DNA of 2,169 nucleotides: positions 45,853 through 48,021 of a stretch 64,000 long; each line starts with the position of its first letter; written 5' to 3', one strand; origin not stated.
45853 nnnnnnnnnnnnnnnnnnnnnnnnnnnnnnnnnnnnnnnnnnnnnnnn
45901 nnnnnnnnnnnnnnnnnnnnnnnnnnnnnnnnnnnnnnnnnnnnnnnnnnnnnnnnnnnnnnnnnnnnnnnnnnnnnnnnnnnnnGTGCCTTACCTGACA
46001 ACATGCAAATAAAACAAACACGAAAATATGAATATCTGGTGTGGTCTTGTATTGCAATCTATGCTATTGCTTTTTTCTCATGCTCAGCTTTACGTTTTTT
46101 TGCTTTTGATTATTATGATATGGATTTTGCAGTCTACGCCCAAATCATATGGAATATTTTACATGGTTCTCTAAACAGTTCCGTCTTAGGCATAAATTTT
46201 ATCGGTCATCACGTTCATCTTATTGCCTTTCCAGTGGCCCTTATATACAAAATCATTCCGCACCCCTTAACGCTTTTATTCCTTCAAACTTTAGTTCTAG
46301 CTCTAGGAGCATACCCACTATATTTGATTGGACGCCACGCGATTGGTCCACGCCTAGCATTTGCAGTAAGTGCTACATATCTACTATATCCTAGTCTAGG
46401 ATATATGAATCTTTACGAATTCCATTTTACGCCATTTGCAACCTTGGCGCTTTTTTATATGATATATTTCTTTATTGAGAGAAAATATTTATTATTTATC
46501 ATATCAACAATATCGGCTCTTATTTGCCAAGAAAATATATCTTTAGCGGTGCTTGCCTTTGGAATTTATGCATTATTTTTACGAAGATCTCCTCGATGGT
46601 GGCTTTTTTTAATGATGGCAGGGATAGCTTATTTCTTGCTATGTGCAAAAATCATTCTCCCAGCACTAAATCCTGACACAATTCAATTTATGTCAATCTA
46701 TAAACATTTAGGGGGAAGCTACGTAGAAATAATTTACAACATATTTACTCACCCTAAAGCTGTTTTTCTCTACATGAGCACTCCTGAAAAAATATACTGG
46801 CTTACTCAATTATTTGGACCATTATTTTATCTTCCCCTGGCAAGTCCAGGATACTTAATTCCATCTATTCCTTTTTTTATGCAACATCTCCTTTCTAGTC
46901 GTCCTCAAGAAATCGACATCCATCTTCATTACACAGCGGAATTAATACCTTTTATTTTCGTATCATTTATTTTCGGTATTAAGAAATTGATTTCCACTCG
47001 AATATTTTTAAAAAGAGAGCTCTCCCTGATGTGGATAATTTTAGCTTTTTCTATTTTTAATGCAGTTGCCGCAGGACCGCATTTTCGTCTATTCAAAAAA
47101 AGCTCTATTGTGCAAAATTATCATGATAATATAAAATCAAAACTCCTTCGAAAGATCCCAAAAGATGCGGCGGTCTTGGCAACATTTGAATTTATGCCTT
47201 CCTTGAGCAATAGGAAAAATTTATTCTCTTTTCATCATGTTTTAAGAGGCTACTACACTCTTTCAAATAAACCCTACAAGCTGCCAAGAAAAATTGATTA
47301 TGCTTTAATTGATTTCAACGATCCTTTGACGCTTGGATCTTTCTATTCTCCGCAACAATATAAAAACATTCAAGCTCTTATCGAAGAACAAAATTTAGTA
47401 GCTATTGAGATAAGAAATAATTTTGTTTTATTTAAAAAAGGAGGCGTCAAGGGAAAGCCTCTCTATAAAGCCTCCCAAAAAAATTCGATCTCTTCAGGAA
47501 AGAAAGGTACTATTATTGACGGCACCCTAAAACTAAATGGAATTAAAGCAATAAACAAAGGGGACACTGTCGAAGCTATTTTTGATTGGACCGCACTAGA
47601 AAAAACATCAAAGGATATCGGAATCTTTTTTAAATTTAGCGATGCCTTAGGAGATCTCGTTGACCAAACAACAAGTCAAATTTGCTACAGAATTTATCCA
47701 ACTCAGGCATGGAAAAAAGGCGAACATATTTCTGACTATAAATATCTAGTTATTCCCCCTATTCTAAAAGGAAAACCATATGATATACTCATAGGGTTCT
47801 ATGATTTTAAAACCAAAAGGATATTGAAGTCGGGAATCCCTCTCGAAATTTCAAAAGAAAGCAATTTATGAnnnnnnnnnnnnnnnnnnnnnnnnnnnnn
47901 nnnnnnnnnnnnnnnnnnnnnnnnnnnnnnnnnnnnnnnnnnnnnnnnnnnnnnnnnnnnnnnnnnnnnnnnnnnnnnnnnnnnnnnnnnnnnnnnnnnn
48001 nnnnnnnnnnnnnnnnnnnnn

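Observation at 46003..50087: Candidate lipid-linked-sugar glycosylation module (GT-C-like DUF2079 + MTase-GT2 fusion) next to a Cys-rich pilin gene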

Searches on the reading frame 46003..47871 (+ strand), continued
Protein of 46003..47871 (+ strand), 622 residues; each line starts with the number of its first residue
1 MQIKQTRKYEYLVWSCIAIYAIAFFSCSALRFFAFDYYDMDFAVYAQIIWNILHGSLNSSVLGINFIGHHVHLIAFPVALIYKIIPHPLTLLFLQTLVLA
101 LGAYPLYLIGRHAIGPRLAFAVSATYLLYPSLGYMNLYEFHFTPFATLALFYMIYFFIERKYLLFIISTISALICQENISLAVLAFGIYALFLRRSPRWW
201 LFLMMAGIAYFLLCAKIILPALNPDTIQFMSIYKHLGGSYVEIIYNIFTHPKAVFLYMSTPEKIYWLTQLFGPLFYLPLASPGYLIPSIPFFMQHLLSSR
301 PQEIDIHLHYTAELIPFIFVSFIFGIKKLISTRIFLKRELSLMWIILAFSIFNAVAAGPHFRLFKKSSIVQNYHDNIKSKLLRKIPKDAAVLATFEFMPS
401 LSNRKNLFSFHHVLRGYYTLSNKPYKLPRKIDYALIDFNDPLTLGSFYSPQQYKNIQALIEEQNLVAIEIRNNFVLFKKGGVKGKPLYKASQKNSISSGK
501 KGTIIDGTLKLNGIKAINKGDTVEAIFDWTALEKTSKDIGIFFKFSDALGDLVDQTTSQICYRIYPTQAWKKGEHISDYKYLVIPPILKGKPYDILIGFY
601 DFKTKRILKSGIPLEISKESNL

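Call 24: fold_search(model_id=the predicted structure, library=pdb)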
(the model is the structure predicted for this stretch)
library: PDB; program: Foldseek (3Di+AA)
matches with E <= 10: 1361; with E <= 0.001: 21
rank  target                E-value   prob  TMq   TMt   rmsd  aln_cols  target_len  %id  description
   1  3waj                  1.8e-06  1.00  0.35  0.29  16.4       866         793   10  Crystal structure of the Archaeoglobus fulgidus oligosaccharyltransferase (O29867_ARCFU) complex with Zn and sulfate (released 2013-10-30)
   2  8pn9_A                2.6e-06  1.00  0.43  0.41  12.0       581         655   11  Structure of human oligosaccharyltransferase OST-A complex bound to NGI-1 (released 2024-05-08)
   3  9n9j_I                3.2e-06  1.00  0.42  0.38  13.1       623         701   12  Structure of a GRP94 folding intermediate engaged with a CCDC134- and FKBP11-bound secretory translocon (released 2025-11-19)
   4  3rce_A                4.4e-06  1.00  0.40  0.37  14.0       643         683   13  Bacterial oligosaccharyltransferase PglB (released 2011-06-15)
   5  5f15                  4.6e-06  1.00  0.43  0.49   9.1       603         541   12  Crystal Structure of ArnT from Cupriavidus metallidurans bound to Undecaprenyl phosphate (released 2016-02-17)
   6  6s7t_A                5.0e-06  1.00  0.42  0.38  10.7       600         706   12  Cryo-EM structure of human oligosaccharyltransferase complex OST-B (released 2019-12-18)
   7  5gmy_A                5.2e-06  1.00  0.37  0.29  17.8       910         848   10  Crystal structure of the Archaeoglobus fulgidus oligosaccharyltransferase (O29867_ARCFU) tethered with an acceptor pep (released 2017-02-01)
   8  6ftg_5                5.7e-06  1.00  0.41  0.39  12.9       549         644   12  Subtomogram average of OST-containing ribosome-translocon complexes from canine rough microsomal membranes (released 2018-03-21)
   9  8agc_A                8.1e-06  1.00  0.40  0.37  12.4       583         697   10  Structure of yeast oligosaccharylransferase complex with lipid-linked oligosaccharide and non-acceptor peptide bound (released 2022-12-07)
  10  8b6l_I                8.8e-06  1.00  0.43  0.40  12.7       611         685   12  Subtomogram average of the human Sec61-TRAP-OSTA-translocon (released 2022-12-07)
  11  6gxc_A                1.0e-05  1.00  0.40  0.36  10.8       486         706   16  Bacterial oligosaccharyltransferase PglB in complex with an inhibitory peptide and a reactive lipid-linked oligosaccha (released 2018-11-14)
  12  5ogl_A                1.0e-05  1.00  0.39  0.35  10.9       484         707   16  Structure of bacterial oligosaccharyltransferase PglB in complex with an acceptor peptide and an lipid-linked oligosac (released 2017-10-25)
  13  7oci_F                1.2e-05  1.00  0.39  0.39  12.3       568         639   12  Cryo-EM structure of yeast Ost6p containing oligosaccharyltransferase complex (released 2022-02-16)
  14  8agb_A                1.4e-05  1.00  0.42  0.41   9.8       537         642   11  Structure of yeast oligosaccharylransferase complex with lipid-linked oligosaccharide bound (released 2022-12-07)
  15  8age_A                1.8e-05  1.00  0.42  0.41  10.4       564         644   12  Structure of yeast oligosaccharylransferase complex with acceptor peptide bound (released 2022-12-07)
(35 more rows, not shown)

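Call 39: search_protein_families(library=ncbifam, proteins=[L040:3183-4163:+, L010:7840-8709:+, L008:13057-13905:+, L003:13474-14064:+, L015:11527-13209:+, L008:5035-6252:+, L010:963-1421:+, L009:6636-7454:+, L063:6642-6884:+], max_evalue=0.001)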
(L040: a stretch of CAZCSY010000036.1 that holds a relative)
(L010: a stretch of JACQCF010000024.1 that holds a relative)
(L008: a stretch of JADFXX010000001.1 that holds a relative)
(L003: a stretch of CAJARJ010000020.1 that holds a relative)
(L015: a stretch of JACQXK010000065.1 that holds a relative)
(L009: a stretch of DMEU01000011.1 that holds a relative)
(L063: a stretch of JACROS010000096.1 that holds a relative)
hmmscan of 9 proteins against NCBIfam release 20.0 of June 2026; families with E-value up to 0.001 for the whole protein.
L040:3183-4163:+ (326 aa): 25 families
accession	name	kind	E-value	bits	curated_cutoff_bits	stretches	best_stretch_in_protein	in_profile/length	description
TIGR01472.1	gmd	equivalog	1.3e-55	189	415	1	2-314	1-334/342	GDP-mannose 4,6-dehydratase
TIGR04180.1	EDH_00030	hypoth_equivalog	4.6e-45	154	475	1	4-304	1-295/297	NAD-dependent 4,6-dehydratase LegB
TIGR01181.1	dTDP_gluc_dehyt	equivalog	2.1e-44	152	365.1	1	3-315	1-308/321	dTDP-glucose 4,6-dehydratase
TIGR02622.1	CDP_4_6_dhtase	equivalog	7.2e-33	114.2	278.45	1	2-323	5-335/352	CDP-glucose 4,6-dehydratase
NF007582.0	PRK10217.1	equivalog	4e-28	98.5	698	1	1-269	1-278/355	dTDP-glucose 4,6-dehydratase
TIGR01179.1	galE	equivalog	1.7e-26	92.8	262.3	1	3-315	1-322/332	UDP-glucose 4-epimerase GalE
NF007490.0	PRK10084.1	subfamily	2.1e-24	86.2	649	1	3-311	2-327/361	dTDP-glucose 4,6-dehydratase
NF011728.1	PRK15181.1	equivalog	7.2e-18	64.7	760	1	2-316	16-335/348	Vi polysaccharide biosynthesis UDP-N-acetylglucosaminuronic acid C-4 epimerase TviC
TIGR03466.1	HpnA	hypoth_equivalog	1.4e-15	57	367.65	1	3-145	2-133/327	hopanoid-associated sugar epimerase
NF007956.0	PRK10675.1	subfamily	2.1e-14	53.4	394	1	3-156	2-155/338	UDP-glucose 4-epimerase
NF008872.0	PRK11908.1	equivalog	3e-14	52.8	294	1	1-324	1-341/349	bifunctional UDP-4-keto-pentose/UDP-xylose synthase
NF043036.1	ErythonDh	equivalog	4.6e-13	49.1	325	1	3-200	2-199/321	D-erythronate dehydrogenase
TIGR02197.1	heptose_epim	equivalog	7.2e-13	48.4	274.6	1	4-265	1-260/316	ADP-glyceromanno-heptose 6-epimerase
NF041015.1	UDPsulfquin_syn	equivalog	2.5e-11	43.2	575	1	48-124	65-142/384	UDP-sulfoquinovose synthase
NF052578.1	StrlDmthSdmBMthl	equivalog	3e-10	40.4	600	1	4-265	3-245/328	sterol demethylase protein SdmB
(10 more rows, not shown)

L010:7840-8709:+ (289 aa): 27 families (the best 25 are shown)
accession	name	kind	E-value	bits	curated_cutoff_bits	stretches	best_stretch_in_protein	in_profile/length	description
TIGR01207.1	rmlA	equivalog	9.7e-132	438.4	360.65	1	2-285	1-285/286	glucose-1-phosphate thymidylyltransferase RfbA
NF012024.0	PRK15480.1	equivalog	6.9e-120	399.6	588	1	2-284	5-288/292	glucose-1-phosphate thymidylyltransferase RfbA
TIGR01208.1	rmlA_long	equivalog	8.4e-54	182.8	320.25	1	2-237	1-234/353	glucose-1-phosphate thymidylyltransferase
TIGR03992.1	Arch_glmU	subfamily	4.2e-42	144.4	292.1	1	1-234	1-224/393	bifunctional sugar-1-phosphate nucleotidylyltransferase/acetyltransferase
NF041173.1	Sug_nt_acttase_Thmprot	equivalog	3.5e-34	118.4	600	1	1-253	1-241/405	bifunctional sugar-1-phosphate nucleotidylyltransferase/acetyltransferase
NF041313.1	UDPGP_AglF_Halo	equivalog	2.6e-33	115.4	400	1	1-206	1-204/234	UTP--glucose-1-phosphate uridylyltransferase AglF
TIGR01099.1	galU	equivalog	6.2e-26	91.5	326.8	2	74-213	95-243/261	UTP--glucose-1-phosphate uridylyltransferase GalU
NF052502.1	man1P_GTase_Rv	exception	5e-24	84.8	440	1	3-186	3-184/352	mannose-1-phosphate guanylyltransferase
NF009928.0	PRK13389.1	equivalog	8.6e-14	51.4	548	2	2-55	10-63/302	UTP--glucose-1-phosphate uridylyltransferase GalU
NF045761.1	NAMPUrTaseMurU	equivalog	4.1e-13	49.7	250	1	1-231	1-221/226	N-acetylmuramate alpha-1-phosphate uridylyltransferase MurU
TIGR02091.1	glgC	equivalog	7.8e-12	44.9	424.9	1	3-243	3-263/364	glucose-1-phosphate adenylyltransferase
NF049965.1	GlMnHpPGnyltfHddC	equivalog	9.9e-11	41.7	300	1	1-160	1-152/221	D-glycero-D-manno-heptose 1-phosphate guanosyltransferase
NF007516.0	PRK10122.1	equivalog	3.9e-10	39.3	534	1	2-54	5-57/297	UTP--glucose-1-phosphate uridylyltransferase GalF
NF003670.0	PRK05293.1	equivalog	4e-10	39.2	470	1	3-245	7-264/382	glucose-1-phosphate adenylyltransferase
NF041135.1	IPPtranDIPPsyn_Thcocales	equivalog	1.1e-08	34.5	580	1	1-236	1-216/419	bifunctional L-myo-inositol-1-phosphate cytidylyltransferase/CDP-L-myo-inositol myo-inositolphosphotransferase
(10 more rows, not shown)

L008:13057-13905:+ (282 aa): 6 families
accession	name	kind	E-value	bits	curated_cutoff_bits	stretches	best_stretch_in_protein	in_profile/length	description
TIGR01214.1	rmlD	equivalog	5.8e-76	255.3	224.05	1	2-277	1-283/285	dTDP-4-dehydrorhamnose reductase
NF007440.0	PRK09987.1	equivalog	1.3e-42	146.2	308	1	1-275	1-289/299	dTDP-4-dehydrorhamnose reductase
TIGR01179.1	galE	equivalog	1.1e-10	40.9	262.3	1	35-140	54-160/332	UDP-glucose 4-epimerase GalE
TIGR01181.1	dTDP_gluc_dehyt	equivalog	3.7e-08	32.8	365.1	1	35-139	57-165/321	dTDP-glucose 4,6-dehydratase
TIGR02197.1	heptose_epim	equivalog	1.3e-05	24.5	274.6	1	40-137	52-150/316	ADP-glyceromanno-heptose 6-epimerase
TIGR02622.1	CDP_4_6_dhtase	equivalog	1.7e-05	24.1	278.45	1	32-141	58-170/352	CDP-glucose 4,6-dehydratase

L003:13474-14064:+ (196 aa): 1 family
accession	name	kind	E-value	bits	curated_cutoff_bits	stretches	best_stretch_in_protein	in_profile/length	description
TIGR01221.1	rmlC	equivalog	2.6e-64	216.2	155.75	1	8-178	5-175/176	dTDP-4-dehydrorhamnose 3,5-epimerase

L015:11527-13209:+ (560 aa): 5 families
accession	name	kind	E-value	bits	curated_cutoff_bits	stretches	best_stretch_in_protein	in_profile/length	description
NF040959.1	MamA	equivalog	1.2e-09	37.9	200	1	424-539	81-196/204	magnetosome protein MamA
TIGR02917.1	PEP_TPR_lipo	equivalog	1.7e-05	22.9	312.2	1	418-483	435-500/899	XrtA/PEP-CTERM system TPR-repeat protein PrsT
NF047371.1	FlcA_CTERM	equivalog_domain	2.5e-05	22.9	300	1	455-544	445-535/646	periplasmic flagellar collar protein FlcA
TIGR00990.1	3a0801s09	subfamily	0.00019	20.2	757.25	1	455-527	134-205/615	mitochondrial import receptor subunit TOM70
TIGR02521.1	type_IV_pilW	equivalog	0.00076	19.1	154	0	420-481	37-98/234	type IV pilus biogenesis/stability protein PilW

L008:5035-6252:+ (405 aa): 0 families

L010:963-1421:+ (152 aa): 0 families

L009:6636-7454:+ (272 aa): 15 families
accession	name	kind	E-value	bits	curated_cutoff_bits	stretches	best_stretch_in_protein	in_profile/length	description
NF009830.0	PRK13304.1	equivalog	1.4e-82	277.2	267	1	6-271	2-264/265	aspartate dehydrogenase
TIGR03855.1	NAD_NadX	equivalog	1.1e-62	211.6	206.55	1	31-269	1-228/229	aspartate dehydrogenase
NF009825.0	PRK13302.1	equivalog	6.7e-60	202.8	253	1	3-271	4-270/271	aspartate dehydrogenase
NF009828.0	PRK13303.1-3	subfamily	3.5e-44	150.9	177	1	7-269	3-262/263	aspartate dehydrogenase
NF009829.0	PRK13303.1-4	subfamily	2.1e-42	145.4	184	1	6-270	1-243/245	aspartate dehydrogenase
NF009827.0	PRK13303.1-2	equivalog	2.5e-34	118.8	226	1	6-261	2-258/267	aspartate dehydrogenase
NF009824.0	PRK13301.1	equivalog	1.2e-31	110.2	528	1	7-266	4-262/267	putative L-aspartate dehydrogenase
NF009826.0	PRK13303.1-1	equivalog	6.9e-25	88.1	479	1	6-259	10-262/273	aspartate dehydrogenase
TIGR03944.1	dehyd_SbnB_fam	equivalog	9.9e-07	28.1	326.9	1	5-97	132-229/327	2,3-diaminopropionate biosynthesis protein SbnB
NF040723.1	UDP-GlcNAcDh_Arch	equivalog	5.4e-06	26.1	450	1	6-118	1-113/302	UDP-N-acetylglucosamine 3-dehydrogenase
NF004976.0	PRK06349.1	subfamily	1.4e-05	24.4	205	1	3-128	2-135/430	homoserine dehydrogenase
TIGR04380.1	myo_inos_iolG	equivalog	1.5e-05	24.1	355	1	5-94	1-92/330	inositol 2-dehydrogenase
NF006307.0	PRK08507.1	equivalog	0.00013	21.2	295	1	7-128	2-117/275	prephenate dehydrogenase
NF006235.0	PRK08374.1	equivalog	0.00073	18.7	451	0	66-130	91-155/336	homoserine dehydrogenase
NF000943.0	PRK00094.2-1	equivalog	0.00074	19.2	400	0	7-105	2-85/296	NAD(P)H-dependent glycerol-3-phosphate dehydrogenase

L063:6642-6884:+ (80 aa): 0 families

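Call 46: find_encoding_contigs(protein=P0003, flank=8000, max_places=3)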
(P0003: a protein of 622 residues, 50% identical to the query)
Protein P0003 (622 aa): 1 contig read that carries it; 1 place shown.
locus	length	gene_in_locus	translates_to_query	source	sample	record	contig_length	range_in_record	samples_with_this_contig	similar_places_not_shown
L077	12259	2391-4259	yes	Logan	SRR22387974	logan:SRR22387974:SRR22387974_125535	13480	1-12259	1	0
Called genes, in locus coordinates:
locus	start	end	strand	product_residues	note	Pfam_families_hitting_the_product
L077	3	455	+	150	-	?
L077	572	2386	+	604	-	-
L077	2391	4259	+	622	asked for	PF09852:DUF2079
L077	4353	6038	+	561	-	PF02353:CMAS (faint), PF07021:MetW (weak), PF13489:Methyltransf_23, PF13649:Methyltransf_25, PF13847:Methyltransf_31, PF08241:Methyltransf_11, PF08242:Methyltransf_12, PF00535:Glycos_transf_2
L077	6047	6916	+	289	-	PF00483:NTP_transferase, PF12804:NTP_transf_3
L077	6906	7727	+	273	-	PF01370:Epimerase, PF04321:RmlD_sub_bind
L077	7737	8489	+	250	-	PF02146:SIR2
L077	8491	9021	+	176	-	PF01161:PBP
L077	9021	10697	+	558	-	PF13424:TPR_12 (weak), PF00515:TPR_1 (weak), PF07719:TPR_2 (weak), PF13371:TPR_9 (weak), PF13424:TPR_12, PF00515:TPR_1, PF00515:TPR_1, PF07719:TPR_2, +12 more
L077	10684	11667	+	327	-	PF02156:Glyco_hydro_26 (weak)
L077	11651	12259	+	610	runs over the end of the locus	?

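Call 47: search_protein_families(library=pfam, proteins=[L077:572-2386:+, L008:5035-6252:+, L010:963-1421:+, L015:11527-13209:+], max_evalue=0.1)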
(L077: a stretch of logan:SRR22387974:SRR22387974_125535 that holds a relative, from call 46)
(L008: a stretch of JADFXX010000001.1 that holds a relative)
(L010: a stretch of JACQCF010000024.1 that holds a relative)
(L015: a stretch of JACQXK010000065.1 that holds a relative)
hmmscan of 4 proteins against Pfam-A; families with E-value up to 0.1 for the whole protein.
L077:572-2386:+ (604 aa): 0 families

L008:5035-6252:+ (405 aa): 0 families

L010:963-1421:+ (152 aa): 0 families

L015:11527-13209:+ (560 aa): 10 families
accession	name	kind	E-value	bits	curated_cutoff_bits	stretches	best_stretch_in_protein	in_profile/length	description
PF07719.23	TPR_2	-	2.7e-09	36.9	27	1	484-513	3-32/34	Tetratricopeptide repeat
PF00515.34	TPR_1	-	3e-06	27.2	27.8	0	521-549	6-34/34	Tetratricopeptide repeat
PF13424.12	TPR_12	-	7.4e-06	26.5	30.1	0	430-477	26-74/77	Tetratricopeptide repeat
PF13428.12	TPR_14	-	3.1e-05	24.7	23.5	0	453-488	6-41/44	Tetratricopeptide repeat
PF13432.12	TPR_16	-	0.00058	20.7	32.7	1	455-514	4-63/65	Tetratricopeptide repeat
PF13431.12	TPR_17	-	0.00071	20.1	24.4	1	471-502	2-33/34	Tetratricopeptide repeat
PF25575.1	TPR_BSK1_C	-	0.0021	18.4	42.2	1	456-514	50-109/118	Serine/threonine-protein kinase BSK1-like, TPR repeats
PF13181.12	TPR_8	-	0.0022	18.5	25.7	0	485-513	4-32/34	Tetratricopeptide repeat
PF14559.12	TPR_19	-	0.0036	18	25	0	462-503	5-46/68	Tetratricopeptide repeat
PF13414.12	TPR_11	-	0.059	13.5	26.8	1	455-476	1-22/42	TPR repeat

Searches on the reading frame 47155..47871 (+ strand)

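Call 44: search_protein_families(library=pfam, proteins=[window:47155-47871:+], max_evalue=10)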
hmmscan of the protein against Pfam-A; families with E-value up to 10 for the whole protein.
window:47155-47871:+ (238 aa): 1 family
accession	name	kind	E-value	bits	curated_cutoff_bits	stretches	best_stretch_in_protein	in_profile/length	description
PF09852.15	DUF2079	-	0.048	13.2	28.2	1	1-61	375-423/459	Predicted membrane protein (DUF2079)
